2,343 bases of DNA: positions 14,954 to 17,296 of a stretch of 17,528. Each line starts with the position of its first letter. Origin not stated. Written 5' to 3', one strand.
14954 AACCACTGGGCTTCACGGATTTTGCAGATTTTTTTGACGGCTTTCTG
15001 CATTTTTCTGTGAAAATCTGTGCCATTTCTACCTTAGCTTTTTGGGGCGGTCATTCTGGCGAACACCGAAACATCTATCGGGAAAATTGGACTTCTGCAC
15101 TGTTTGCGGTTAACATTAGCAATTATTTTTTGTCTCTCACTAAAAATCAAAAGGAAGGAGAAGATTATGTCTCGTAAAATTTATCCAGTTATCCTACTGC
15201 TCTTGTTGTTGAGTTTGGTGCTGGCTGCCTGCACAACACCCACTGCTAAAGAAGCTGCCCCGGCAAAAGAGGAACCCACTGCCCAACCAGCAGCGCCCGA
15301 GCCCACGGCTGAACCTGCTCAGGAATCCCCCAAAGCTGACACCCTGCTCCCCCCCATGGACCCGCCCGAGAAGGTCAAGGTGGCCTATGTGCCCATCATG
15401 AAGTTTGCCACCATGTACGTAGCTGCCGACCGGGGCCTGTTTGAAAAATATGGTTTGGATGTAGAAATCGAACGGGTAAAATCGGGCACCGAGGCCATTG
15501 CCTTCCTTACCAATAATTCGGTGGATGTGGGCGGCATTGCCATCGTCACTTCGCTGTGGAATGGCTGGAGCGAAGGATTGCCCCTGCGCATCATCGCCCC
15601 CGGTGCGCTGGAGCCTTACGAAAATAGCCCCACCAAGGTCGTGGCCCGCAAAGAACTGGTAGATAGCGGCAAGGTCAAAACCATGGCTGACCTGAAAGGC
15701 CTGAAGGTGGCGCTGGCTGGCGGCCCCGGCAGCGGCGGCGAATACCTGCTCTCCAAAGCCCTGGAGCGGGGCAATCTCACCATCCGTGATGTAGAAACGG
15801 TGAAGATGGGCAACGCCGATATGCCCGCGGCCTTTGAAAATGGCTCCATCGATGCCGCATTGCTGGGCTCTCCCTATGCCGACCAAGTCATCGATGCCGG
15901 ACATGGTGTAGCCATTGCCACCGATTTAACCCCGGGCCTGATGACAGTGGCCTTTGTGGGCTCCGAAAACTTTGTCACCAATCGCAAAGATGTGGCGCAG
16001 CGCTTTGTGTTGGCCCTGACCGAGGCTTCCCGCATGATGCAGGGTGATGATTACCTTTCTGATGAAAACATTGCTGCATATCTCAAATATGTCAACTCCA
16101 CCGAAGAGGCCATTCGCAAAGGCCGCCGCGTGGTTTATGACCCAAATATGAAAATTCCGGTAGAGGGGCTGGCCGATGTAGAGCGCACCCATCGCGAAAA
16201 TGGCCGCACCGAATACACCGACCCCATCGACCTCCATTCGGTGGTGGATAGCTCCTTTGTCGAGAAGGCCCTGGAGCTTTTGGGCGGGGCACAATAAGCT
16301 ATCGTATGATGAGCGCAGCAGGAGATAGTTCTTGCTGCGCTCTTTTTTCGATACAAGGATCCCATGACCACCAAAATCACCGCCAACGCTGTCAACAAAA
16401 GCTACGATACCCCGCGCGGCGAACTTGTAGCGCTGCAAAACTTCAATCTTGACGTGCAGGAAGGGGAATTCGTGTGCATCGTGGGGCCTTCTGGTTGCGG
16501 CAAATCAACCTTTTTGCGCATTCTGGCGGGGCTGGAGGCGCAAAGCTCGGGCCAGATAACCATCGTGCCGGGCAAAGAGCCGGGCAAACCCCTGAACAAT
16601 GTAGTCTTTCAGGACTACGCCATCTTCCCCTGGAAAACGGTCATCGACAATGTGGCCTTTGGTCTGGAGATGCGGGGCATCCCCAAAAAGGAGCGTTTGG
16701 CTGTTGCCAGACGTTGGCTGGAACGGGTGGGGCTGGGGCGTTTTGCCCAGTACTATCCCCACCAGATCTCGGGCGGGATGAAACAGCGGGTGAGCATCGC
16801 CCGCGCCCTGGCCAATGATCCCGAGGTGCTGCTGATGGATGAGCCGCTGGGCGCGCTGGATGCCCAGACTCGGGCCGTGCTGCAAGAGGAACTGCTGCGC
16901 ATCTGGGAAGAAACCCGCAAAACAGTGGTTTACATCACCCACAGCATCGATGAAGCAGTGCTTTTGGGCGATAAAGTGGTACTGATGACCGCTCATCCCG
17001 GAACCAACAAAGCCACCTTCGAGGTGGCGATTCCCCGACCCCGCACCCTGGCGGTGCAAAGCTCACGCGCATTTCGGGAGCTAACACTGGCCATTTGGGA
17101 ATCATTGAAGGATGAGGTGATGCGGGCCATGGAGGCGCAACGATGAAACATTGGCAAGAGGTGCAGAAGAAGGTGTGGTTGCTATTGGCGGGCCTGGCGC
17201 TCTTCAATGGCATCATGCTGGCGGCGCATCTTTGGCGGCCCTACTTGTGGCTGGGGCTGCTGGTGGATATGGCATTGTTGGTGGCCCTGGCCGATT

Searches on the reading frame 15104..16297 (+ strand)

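Call 5: search_protein_families(library=pfam, proteins=[window:15104-16297:+], max_evalue=0.001)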
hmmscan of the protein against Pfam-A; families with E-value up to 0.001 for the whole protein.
window:15104-16297:+ (397 aa): 4 families
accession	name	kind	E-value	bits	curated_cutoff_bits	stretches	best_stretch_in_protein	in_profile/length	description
PF13379.11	NMT1_2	-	2.8e-28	99.8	24.7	1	87-316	4-240/252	NMT1-like family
PF09084.16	NMT1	-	1.2e-22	81.3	20.5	1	100-311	3-208/216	NMT1/THI5 like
PF16868.10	NMT1_3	-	1.4e-05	25.3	27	1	177-254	93-166/289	NMT1-like family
PF04069.17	OpuAC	-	3.6e-05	23.9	21.2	1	90-259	2-181/257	Substrate binding domain of ABC-type glycine betaine transport system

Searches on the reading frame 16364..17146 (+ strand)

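Call 5: search_protein_families(library=pfam, proteins=[window:16364-17146:+], max_evalue=0.001)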
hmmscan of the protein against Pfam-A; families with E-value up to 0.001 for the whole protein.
window:16364-17146:+ (260 aa): 6 families
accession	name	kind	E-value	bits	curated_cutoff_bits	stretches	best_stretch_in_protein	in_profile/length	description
PF00005.33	ABC_tran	-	8.3e-31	107.9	25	1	24-162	1-136/137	ABC transporter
PF13304.12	AAA_21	-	6.4e-07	30.2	27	1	36-75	1-52/304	AAA domain, putative AbiEii toxin, Type IV TA system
PF00004.35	AAA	-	0.00021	22.2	21.2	0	37-56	1-20/131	ATPase family associated with various cellular activities (AAA)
PF20703.3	nSTAND1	-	0.00038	20.6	27.1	1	31-80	30-87/379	Novel STAND NTPase 1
PF03215.21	Rad17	-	0.00048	20.5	23.8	0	25-56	36-67/186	Rad17 P-loop domain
PF13401.12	AAA_22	-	0.00092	20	27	0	34-67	5-39/130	AAA domain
